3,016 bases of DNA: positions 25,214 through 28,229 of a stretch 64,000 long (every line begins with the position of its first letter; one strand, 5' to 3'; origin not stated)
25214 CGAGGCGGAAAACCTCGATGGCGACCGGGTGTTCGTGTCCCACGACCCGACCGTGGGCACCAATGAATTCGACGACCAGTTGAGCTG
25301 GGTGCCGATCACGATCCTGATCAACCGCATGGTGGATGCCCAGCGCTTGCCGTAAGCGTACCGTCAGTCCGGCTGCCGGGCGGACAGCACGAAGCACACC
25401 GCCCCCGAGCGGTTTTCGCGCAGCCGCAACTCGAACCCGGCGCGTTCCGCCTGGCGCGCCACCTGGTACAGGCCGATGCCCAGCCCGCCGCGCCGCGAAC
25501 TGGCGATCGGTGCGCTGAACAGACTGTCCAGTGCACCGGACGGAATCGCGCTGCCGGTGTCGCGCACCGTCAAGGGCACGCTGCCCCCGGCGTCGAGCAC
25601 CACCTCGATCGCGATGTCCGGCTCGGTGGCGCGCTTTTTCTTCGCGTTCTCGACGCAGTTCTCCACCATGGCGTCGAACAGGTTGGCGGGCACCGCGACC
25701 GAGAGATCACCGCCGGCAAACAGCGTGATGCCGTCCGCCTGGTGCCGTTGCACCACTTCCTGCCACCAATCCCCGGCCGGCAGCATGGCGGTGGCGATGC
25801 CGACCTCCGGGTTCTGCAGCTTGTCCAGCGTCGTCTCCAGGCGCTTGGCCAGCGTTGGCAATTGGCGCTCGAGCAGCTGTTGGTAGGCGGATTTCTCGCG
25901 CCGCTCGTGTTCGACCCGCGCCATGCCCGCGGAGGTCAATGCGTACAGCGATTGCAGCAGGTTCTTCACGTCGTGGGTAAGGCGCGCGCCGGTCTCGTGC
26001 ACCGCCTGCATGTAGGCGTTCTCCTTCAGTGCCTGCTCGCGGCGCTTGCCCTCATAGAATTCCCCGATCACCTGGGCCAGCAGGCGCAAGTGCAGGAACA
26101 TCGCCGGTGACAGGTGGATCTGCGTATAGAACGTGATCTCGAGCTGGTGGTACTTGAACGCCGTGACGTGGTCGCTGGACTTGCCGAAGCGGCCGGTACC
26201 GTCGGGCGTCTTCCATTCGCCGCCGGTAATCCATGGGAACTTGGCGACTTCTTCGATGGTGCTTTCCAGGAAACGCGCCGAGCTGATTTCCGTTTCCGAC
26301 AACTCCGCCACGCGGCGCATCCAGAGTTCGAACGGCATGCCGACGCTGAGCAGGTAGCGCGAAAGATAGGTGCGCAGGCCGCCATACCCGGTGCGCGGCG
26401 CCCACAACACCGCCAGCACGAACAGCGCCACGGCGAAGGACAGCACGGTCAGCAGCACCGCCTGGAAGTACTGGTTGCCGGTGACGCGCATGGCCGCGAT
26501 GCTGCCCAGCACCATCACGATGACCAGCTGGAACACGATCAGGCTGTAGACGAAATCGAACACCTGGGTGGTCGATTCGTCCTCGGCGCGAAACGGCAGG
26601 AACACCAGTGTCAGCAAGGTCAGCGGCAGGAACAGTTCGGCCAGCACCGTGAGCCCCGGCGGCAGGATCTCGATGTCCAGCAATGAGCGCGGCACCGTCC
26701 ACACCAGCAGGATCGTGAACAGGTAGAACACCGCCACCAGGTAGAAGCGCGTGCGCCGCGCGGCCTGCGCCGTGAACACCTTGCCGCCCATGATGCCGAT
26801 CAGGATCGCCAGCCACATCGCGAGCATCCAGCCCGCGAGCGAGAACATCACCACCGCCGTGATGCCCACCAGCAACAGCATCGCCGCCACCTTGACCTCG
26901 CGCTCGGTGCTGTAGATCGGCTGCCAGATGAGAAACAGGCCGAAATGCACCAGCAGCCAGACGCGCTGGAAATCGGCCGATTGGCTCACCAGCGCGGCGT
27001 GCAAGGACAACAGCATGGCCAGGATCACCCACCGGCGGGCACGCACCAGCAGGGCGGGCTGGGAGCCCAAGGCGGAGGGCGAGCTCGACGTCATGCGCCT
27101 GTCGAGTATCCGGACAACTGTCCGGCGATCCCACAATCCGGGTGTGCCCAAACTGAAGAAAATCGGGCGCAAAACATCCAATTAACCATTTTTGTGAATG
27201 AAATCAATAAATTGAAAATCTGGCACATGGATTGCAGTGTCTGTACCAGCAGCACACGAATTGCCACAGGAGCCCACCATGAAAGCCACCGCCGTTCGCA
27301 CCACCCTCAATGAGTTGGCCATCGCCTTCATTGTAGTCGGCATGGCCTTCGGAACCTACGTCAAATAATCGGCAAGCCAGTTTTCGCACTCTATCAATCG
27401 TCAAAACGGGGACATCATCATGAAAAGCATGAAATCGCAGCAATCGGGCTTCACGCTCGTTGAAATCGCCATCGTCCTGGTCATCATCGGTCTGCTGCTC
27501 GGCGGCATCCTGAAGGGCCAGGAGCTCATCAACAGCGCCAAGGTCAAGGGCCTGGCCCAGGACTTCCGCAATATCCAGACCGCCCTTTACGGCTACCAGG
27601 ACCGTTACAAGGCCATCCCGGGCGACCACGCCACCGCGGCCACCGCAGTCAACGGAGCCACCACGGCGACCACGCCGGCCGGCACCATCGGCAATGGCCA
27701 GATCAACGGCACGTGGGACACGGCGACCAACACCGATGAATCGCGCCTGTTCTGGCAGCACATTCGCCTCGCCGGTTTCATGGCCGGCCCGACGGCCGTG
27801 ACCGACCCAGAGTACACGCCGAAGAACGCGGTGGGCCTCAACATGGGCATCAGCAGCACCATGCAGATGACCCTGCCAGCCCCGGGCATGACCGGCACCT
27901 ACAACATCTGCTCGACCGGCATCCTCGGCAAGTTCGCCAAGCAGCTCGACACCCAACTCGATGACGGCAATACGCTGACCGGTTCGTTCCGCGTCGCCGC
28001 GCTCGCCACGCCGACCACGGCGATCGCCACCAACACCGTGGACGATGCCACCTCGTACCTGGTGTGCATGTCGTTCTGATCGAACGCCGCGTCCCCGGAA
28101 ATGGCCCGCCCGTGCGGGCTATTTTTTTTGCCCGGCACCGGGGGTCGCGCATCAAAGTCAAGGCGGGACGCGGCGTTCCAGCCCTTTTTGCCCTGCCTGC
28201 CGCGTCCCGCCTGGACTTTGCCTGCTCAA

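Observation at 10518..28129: MSHA-like pilus locus bracketed by its own PrsR/PrsK-like sigma54 two-component pair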

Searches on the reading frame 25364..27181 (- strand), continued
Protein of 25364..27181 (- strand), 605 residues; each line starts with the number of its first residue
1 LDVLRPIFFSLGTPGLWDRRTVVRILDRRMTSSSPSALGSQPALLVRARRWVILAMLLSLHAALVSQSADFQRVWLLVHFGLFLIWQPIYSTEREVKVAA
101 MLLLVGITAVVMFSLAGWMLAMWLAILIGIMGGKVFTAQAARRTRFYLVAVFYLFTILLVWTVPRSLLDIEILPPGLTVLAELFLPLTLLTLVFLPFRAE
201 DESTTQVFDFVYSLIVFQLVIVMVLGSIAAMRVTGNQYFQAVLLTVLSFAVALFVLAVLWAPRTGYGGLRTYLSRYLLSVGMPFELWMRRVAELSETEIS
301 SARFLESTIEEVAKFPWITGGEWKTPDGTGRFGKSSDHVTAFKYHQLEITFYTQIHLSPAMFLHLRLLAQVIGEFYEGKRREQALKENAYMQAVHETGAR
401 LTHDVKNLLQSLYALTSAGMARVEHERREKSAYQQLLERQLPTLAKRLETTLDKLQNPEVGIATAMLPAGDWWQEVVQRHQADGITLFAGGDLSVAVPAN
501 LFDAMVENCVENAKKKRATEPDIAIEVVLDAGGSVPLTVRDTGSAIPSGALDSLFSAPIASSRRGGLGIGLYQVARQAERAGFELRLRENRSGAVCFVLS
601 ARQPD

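Call 60: fold_search(model_id=the predicted structure, library=pdb)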
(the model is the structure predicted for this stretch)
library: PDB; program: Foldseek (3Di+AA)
matches with E <= 10: 523; with E <= 0.001: 262
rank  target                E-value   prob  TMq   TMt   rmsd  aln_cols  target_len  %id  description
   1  9eut_A                8.4e-09  1.00  0.28  0.23  14.4       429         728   16  Cryo-EM structure of the full-length Pseudomonas aeruginosa bacteriophytochrome in its Pr state (released 2024-09-04)
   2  9jfj_D                2.8e-08  1.00  0.22  0.50  17.9       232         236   18  Crystal structure of the cytoplasmic domain of ZraS in ADP-bound form (released 2025-03-26)
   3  8a6x_B                2.9e-08  1.00  0.22  0.32  21.8       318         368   14  Crystal structure of a chimeric LOV-Histidine kinase SB2F1 (asymmetrical variant, trigonal form with long c axis) (released 2024-01-10)
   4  9jfj_A                3.1e-08  1.00  0.22  0.48  11.4       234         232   20  Crystal structure of the cytoplasmic domain of ZraS in ADP-bound form (released 2025-03-26)
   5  8a7h_A                3.3e-08  1.00  0.22  0.33  22.2       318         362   17  Crystal structure of a chimeric LOV-Histidine kinase SB2F1-I66R mutant (light state; asymmetrical variant, trigonal fo (released 2024-01-10)
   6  8a52_A                3.8e-08  1.00  0.22  0.33  22.0       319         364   15  Crystal structure of a chimeric LOV-Histidine kinase SB2F1 (asymmetrical variant, trigonal form with long c-axis) (released 2023-12-27)
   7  8a7f_B                4.0e-08  1.00  0.22  0.33  21.9       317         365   16  Crystal structure of a chimeric LOV-Histidine kinase SB2F1-I66R mutant (asymmetrical variant, trigonal form with long  (released 2024-01-10)
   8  4gcz_A                4.7e-08  1.00  0.30  0.43  10.5       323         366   14  Structure of a blue-light photoreceptor (released 2013-06-19)
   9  8a7f_A                4.7e-08  1.00  0.22  0.34  22.1       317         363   15  Crystal structure of a chimeric LOV-Histidine kinase SB2F1-I66R mutant (asymmetrical variant, trigonal form with long  (released 2024-01-10)
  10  9jfj_B                4.9e-08  1.00  0.21  0.47  17.8       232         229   22  Crystal structure of the cytoplasmic domain of ZraS in ADP-bound form (released 2025-03-26)
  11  5idj                  6.1e-08  1.00  0.22  0.46  18.3       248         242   17  Bifunctional histidine kinase CckA (domains DHp-CA) in complex with ADP/Mg2+ (released 2016-10-05)
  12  9a5d_A                1.2e-07  1.00  0.24  0.23  28.4       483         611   11  Integrative model of WALK-YYCH by crosslinking MS and deep learning (released 2024-09-18)
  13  9jfj_C                1.3e-07  1.00  0.23  0.52  11.0       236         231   19  Crystal structure of the cytoplasmic domain of ZraS in ADP-bound form (released 2025-03-26)
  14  4q20_B                1.6e-07  1.00  0.23  0.52   9.1       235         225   20  Crystal structure of a C-terminal part of tyrosine kinase (DivL) from Caulobacter crescentus CB15 at 2.50 A resolution (released 2014-04-23)
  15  4u7o_A                1.9e-07  1.00  0.23  0.51   9.9       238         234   19  Active histidine kinase bound with ATP (released 2015-09-02)
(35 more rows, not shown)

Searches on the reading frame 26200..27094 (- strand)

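Call 52: search_protein_families(library=pfam, proteins=[window:26200-27094:-], max_evalue=10)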
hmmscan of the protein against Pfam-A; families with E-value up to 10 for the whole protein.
window:26200-27094:- (298 aa): 0 families

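Call 84: search_protein_representatives(protein=window:26200-27094:-)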
Query: 298 residues. Proteins with E-value up to 0.001 (for the whole library): 439; up to 1e-10: 289; up to 1e-30: 88. The best 150 are listed.
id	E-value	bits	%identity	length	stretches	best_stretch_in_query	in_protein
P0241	3.0e-103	361.9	59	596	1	11-298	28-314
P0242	2.9e-100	352.1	57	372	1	15-293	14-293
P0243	5.8e-99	347.8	60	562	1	8-296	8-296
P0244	3.0e-94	332.4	58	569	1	14-298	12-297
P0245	6.0e-90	318.3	55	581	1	16-298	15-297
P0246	4.6e-67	243.2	49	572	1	16-298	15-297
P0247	7.4e-67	242.5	45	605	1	20-296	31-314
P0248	4.9e-63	230.0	46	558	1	22-298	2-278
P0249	1.1e-61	225.5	54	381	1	12-240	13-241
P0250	1.1e-59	219.0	55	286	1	27-211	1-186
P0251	5.0e-58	213.5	64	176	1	18-185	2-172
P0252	9.7e-52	192.9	39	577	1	20-296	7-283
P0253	1.8e-51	192.0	38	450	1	12-297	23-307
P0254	2.8e-51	191.4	40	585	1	18-295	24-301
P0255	6.3e-51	190.2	38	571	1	14-296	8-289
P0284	2.3e-40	155.6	33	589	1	20-297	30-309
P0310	2.9e-34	135.6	30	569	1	16-295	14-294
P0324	9.7e-32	127.3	30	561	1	34-295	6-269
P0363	6.8e-26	108.1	30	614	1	18-295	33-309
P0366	2.3e-25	106.4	27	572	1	18-296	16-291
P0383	1.5e-23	100.4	28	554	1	22-295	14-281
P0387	2.8e-23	99.5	28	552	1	29-295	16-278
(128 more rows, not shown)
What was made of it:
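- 25364..27094 (-): Sensor histidine kinase. It has 7-8 TM helices with no large periplasmic loop, a small alpha/beta module, a DHp domain (H-box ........) and a CA domain. The ORF extends to 27181, but the NCBI call and its homologues start at ATG 27094. The sensor-domain family has 439 clusters of uniform architecture (call 84).
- The sensor family has its own uniform architecture of about 570 aa (call 84).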

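Call 85: search_protein_families(library=ncbifam, proteins=[P0247, P0252, P0284, P0310, P0324, P0363, P0366, P0383, P0387], max_evalue=0.00001)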
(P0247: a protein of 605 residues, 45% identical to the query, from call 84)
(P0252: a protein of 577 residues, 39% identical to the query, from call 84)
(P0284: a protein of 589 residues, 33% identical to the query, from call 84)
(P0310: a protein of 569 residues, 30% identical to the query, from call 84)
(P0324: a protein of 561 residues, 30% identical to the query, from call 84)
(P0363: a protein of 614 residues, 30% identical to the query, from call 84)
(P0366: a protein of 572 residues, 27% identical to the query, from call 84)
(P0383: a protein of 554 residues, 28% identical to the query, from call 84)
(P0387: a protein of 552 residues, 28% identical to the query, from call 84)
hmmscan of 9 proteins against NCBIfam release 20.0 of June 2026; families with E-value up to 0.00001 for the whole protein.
P0247 (605 aa): 0 families

P0252 (577 aa): 7 families
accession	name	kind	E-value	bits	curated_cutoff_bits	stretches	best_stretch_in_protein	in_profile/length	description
TIGR02916.1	PEP_his_kin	equivalog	1.6e-17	63.4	300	1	336-542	459-666/679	XrtA/PEP-CTERM system histidine kinase PrsK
NF008298.1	PRK11086.1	subfamily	1.1e-07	30.8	520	1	459-549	426-518/529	DcuS/MalK family sensor histidine kinase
NF008312.0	PRK11100.1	equivalog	4e-07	29.2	356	1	357-510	261-422/477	two-component system sensor histidine kinase CreC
NF007898.0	PRK10604.1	equivalog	7.1e-07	28.7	478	1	392-515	248-375/433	two-component system sensor histidine kinase RstB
NF047794.1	HisKinPtgB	equivalog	2.1e-06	26.3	1000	1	423-525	522-624/656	two-component system sensor histidine kinase PgtB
NF008468.0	PRK11360.1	equivalog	2.4e-06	26.2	646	1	344-529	388-581/616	two-component system sensor histidine kinase AtoS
NF006800.0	PRK09303.1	equivalog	3.2e-06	26.3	342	1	450-526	266-347/383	histidine kinase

P0284 (589 aa): 1 family
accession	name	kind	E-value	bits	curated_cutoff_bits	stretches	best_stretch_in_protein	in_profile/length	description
TIGR02916.1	PEP_his_kin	equivalog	2e-07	30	300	1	367-571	465-664/679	XrtA/PEP-CTERM system histidine kinase PrsK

P0310 (569 aa): 1 family
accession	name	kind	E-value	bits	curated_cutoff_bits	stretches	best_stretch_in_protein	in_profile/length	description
TIGR02916.1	PEP_his_kin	equivalog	1.2e-07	30.8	300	1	340-553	451-663/679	XrtA/PEP-CTERM system histidine kinase PrsK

P0324 (561 aa): 1 family
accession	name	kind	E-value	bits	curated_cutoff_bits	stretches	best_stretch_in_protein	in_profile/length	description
TIGR02916.1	PEP_his_kin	equivalog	2.1e-14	53.1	300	1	317-540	452-670/679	XrtA/PEP-CTERM system histidine kinase PrsK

P0363 (614 aa): 1 family
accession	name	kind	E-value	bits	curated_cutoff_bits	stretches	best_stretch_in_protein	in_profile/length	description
TIGR02916.1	PEP_his_kin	equivalog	2.6e-07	29.6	300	1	367-580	463-671/679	XrtA/PEP-CTERM system histidine kinase PrsK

P0366 (572 aa): 2 families
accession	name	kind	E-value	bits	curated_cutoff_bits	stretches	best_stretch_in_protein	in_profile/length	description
TIGR02916.1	PEP_his_kin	equivalog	4.4e-09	35.5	300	1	355-560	470-667/679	XrtA/PEP-CTERM system histidine kinase PrsK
NF008298.1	PRK11086.1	subfamily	3.3e-06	25.8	520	1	475-568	426-520/529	DcuS/MalK family sensor histidine kinase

P0383 (554 aa): 10 families
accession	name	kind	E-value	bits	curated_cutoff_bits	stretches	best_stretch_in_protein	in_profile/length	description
TIGR02916.1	PEP_his_kin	equivalog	2.9e-14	52.6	300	1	344-550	468-676/679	XrtA/PEP-CTERM system histidine kinase PrsK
NF008468.0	PRK11360.1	equivalog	1.1e-09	37.2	646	1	348-550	393-604/616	two-component system sensor histidine kinase AtoS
NF008298.1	PRK11086.1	subfamily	1e-08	34.1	520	1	408-548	379-519/529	DcuS/MalK family sensor histidine kinase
NF041841.1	his_kin_VxrA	equivalog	2.2e-07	29.7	750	1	396-539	316-461/480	sensor histidine kinase VxrA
TIGR03785.1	marine_sort_HK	equivalog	2.2e-07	29.6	612.2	1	402-549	545-699/703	proteobacterial dedicated sortase system histidine kinase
NF011627.0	PRK15053.1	equivalog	3.5e-07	29.2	656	1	435-548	414-533/552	sensor histidine kinase DpiB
NF007793.0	PRK10490.1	equivalog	3.6e-07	28.6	1123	1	448-550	773-878/895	two-component system sensor histidine kinase KdpD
NF007898.0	PRK10604.1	equivalog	1.5e-06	27.7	478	1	346-549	207-418/433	two-component system sensor histidine kinase RstB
NF008312.0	PRK11100.1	equivalog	2.2e-06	26.8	356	1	352-549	257-469/477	two-component system sensor histidine kinase CreC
NF007664.1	PRK10337.1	equivalog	2.4e-06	26.5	475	0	336-546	215-436/442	quorum sensing histidine kinase QseC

P0387 (552 aa): 2 families
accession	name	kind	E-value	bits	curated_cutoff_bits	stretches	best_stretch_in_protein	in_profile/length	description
TIGR02916.1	PEP_his_kin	equivalog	3.8e-09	35.7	300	1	340-536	466-664/679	XrtA/PEP-CTERM system histidine kinase PrsK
NF008312.0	PRK11100.1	equivalog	4.8e-07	29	356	1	342-550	252-472/477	two-component system sensor histidine kinase CreC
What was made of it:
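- On PrsK/PrsR (PEP-CTERM regulatory system): The same pattern is seen in 8 of 9 distant family members, which score 30-63 bits (call 85).
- The PrsK transmitter hit recurs in 8 of 9 distant members of the kinase family (call 85).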

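Call 86: find_homologous_proteins(query=P0383, max_evalue=1e-20)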
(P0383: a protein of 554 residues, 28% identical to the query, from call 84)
Query P0383 (554 aa): 650 proteins with E <= 1e-20 among 8000 candidates; the best 120 are listed.
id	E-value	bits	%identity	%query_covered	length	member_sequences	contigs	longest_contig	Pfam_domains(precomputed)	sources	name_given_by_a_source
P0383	0.0e+0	1220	100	100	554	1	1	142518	PF02518.32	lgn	-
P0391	7.7e-266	901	73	99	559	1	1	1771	PF02518.32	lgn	-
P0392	2.1e-155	537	47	98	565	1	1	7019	PF02518.32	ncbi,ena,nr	ncbi:MAG: ATP-binding protein [Gammaproteobacteria bacterium]|nr:ATP-binding protein [Gammaproteobac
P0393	1.2e-152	528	46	94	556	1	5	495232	PF02518.32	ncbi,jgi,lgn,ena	jgi:signal transduction histidine kinase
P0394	2.3e-152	527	46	94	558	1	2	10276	PF02518.32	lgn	-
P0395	2.0e-151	524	47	95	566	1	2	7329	PF02518.32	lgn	-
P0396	2.1e-149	517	45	95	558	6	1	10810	PF02518.32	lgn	-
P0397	2.8e-148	513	45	97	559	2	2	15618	PF02518.32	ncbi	-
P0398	2.6e-146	507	45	96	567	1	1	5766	PF02518.32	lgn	-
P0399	8.3e-146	505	45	99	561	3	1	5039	PF02518.32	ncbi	-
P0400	4.3e-145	503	45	97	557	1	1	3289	PF02518.32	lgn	-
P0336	2.3e-142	494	43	99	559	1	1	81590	PF02518.32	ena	-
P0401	1.7e-141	491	46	96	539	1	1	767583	PF02518.32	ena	-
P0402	2.6e-141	490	41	95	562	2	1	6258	PF02518.32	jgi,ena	-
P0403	3.4e-140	487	43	98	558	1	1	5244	PF02518.32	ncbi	-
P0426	4.0e-136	473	42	97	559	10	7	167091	PF02518.32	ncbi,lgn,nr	ncbi:MAG TPA: HAMP domain-containing histidine kinase [Thiotrichaceae bacterium]|nr:HAMP domain-cont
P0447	1.2e-133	465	41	97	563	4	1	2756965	PF02518.32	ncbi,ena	-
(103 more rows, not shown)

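Call 87: find_encoding_contigs(protein=P0447, flank=10000, max_places=1)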
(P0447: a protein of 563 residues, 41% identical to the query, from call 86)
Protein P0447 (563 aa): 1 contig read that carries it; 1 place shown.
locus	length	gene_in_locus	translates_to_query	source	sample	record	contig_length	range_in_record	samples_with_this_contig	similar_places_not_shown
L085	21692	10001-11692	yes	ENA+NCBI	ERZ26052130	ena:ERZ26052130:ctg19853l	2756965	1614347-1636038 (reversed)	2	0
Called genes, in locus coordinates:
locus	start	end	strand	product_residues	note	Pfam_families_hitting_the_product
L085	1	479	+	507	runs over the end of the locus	PF00069:Pkinase, PF01636:APH (faint), PF07714:PK_Tyr_Ser-Thr, PF03109:ABC1 (weak)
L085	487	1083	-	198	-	-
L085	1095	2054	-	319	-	PF13505:OMP_b-brl (faint)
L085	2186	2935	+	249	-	-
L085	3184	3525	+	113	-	-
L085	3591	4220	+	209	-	-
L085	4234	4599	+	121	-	PF00403:HMA (weak)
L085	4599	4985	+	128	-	-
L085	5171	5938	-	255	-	PF00005:ABC_tran, PF13304:AAA_21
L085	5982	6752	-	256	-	PF07963:N_methyl (weak)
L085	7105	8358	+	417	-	PF00211:Guanylate_cyc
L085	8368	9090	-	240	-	-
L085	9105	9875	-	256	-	PF12698:ABC2_membrane_3 (weak)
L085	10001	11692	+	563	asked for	PF02518:HATPase_c (weak)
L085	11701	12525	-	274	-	PF07963:N_methyl (weak)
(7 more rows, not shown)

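Call 88: find_encoding_contigs(protein=P0426, flank=10000, max_places=1)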
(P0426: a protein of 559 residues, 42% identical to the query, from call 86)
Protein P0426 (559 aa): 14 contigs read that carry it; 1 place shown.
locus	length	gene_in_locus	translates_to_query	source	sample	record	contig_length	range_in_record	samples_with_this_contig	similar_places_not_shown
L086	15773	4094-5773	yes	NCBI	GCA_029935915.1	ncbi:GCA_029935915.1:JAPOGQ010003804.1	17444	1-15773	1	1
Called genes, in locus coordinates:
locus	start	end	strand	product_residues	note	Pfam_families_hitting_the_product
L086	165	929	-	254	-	PF07963:N_methyl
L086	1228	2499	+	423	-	PF00211:Guanylate_cyc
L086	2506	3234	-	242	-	-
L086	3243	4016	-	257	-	-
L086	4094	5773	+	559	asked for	PF02518:HATPase_c (weak)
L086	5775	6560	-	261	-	PF07963:N_methyl (weak)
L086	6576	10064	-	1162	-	-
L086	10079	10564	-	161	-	-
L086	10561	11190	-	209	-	-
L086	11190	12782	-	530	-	-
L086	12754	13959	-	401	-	PF28597:T2SSF_N (weak), PF00482:T2SSF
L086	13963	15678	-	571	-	PF05157:MshEN, PF00437:T2SSE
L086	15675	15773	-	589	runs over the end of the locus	PF23914:TPR_CcmH_CycH (faint), PF00515:TPR_1 (faint), PF07719:TPR_2 (faint), PF13424:TPR_12 (faint), PF13428:TPR_14 (faint), PF13432:TPR_16 (faint), PF13176:TPR_7 (faint), PF14559:TPR_19 (weak), +2 more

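Call 89: find_encoding_contigs(protein=P0383, flank=10000, max_places=1)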
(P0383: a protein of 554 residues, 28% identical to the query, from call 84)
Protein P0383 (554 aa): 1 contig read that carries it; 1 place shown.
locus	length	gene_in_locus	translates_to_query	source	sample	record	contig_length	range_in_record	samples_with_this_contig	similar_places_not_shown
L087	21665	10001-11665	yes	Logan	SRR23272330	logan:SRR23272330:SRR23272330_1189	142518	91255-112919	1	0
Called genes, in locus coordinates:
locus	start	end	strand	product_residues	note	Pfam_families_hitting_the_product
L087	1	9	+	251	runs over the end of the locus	PF00072:Response_reg, PF04397:LytTR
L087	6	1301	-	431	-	PF08886:GshA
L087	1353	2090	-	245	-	PF20260:PUA_4, PF04452:Methyltrans_RNA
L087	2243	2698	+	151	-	PF05099:TerB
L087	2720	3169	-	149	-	PF04353:Rsd_AlgQ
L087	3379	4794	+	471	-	PF00069:Pkinase, PF01636:APH (faint), PF07714:PK_Tyr_Ser-Thr, PF03109:ABC1, PF14853:Fis1_TPR_C (faint)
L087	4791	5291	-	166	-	-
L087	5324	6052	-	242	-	PF00005:ABC_tran, PF13304:AAA_21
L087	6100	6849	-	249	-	PF07963:N_methyl (weak)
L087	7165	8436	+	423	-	PF00211:Guanylate_cyc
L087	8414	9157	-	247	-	-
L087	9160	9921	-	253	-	-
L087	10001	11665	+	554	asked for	PF02518:HATPase_c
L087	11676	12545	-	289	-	PF07963:N_methyl (faint)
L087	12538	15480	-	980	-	-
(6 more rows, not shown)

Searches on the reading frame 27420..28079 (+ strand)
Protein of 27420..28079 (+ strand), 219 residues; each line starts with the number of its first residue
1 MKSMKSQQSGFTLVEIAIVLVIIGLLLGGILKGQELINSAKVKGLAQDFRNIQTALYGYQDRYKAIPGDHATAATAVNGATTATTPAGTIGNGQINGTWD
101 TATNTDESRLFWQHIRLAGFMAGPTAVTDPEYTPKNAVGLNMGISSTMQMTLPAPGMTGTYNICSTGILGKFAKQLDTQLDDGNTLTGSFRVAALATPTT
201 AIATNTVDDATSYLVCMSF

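Call 6: search_protein_families(library=ncbifam, proteins=[window:27420-28079:+], max_evalue=0.01)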
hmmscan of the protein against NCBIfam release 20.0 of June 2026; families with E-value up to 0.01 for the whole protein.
window:27420-28079:+ (219 aa): 6 families
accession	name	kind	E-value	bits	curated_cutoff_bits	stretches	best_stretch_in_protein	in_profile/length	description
TIGR01708.2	typeII_sec_gspH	equivalog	3.7e-06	27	80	1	8-56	1-47/169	type II secretion system minor pseudopilin GspH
TIGR01710.1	typeII_sec_gspG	equivalog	5.3e-06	26.5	88.85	1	9-85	1-78/134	type II secretion system major pseudopilin GspG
TIGR02532.1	IV_pilin_GFxxxE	domain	2.5e-05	23.9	16.3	1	8-30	1-23/24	prepilin-type N-terminal cleavage/methylation domain-containing protein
NF040999.1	pilin_ComGC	equivalog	0.0027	17.8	75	1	8-27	1-20/84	competence type IV pilus major pilin ComGC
NF007800.0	PRK10506.1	equivalog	0.0049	16.7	158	1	3-50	3-51/163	prepilin peptidase-dependent protein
NF007862.0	PRK10574.1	equivalog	0.0079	16.3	138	1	6-55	2-52/145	prepilin peptidase-dependent pilin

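Call 8: search_protein_families(library=pfam, proteins=[window:27420-28079:+], max_evalue=0.1)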
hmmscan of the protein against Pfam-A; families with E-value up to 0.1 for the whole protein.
window:27420-28079:+ (219 aa): 1 family
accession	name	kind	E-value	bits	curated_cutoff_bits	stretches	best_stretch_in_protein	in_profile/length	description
PF07963.17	N_methyl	-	4.1e-07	29.7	21.2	1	6-31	2-27/27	Prokaryotic N-terminal methylation motif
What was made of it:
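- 27420..28079 (+): Major pilin: 10-residue leader, G|FTLVE motif, 209-residue mature protein, C-terminal Cys pair. PF07963 and TIGR02532 score above cut-off (calls 6, 8).
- On MSH-type type IV filament system: The pilin matches PF07963 and TIGR02532 above cut-off (calls 6, 8).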
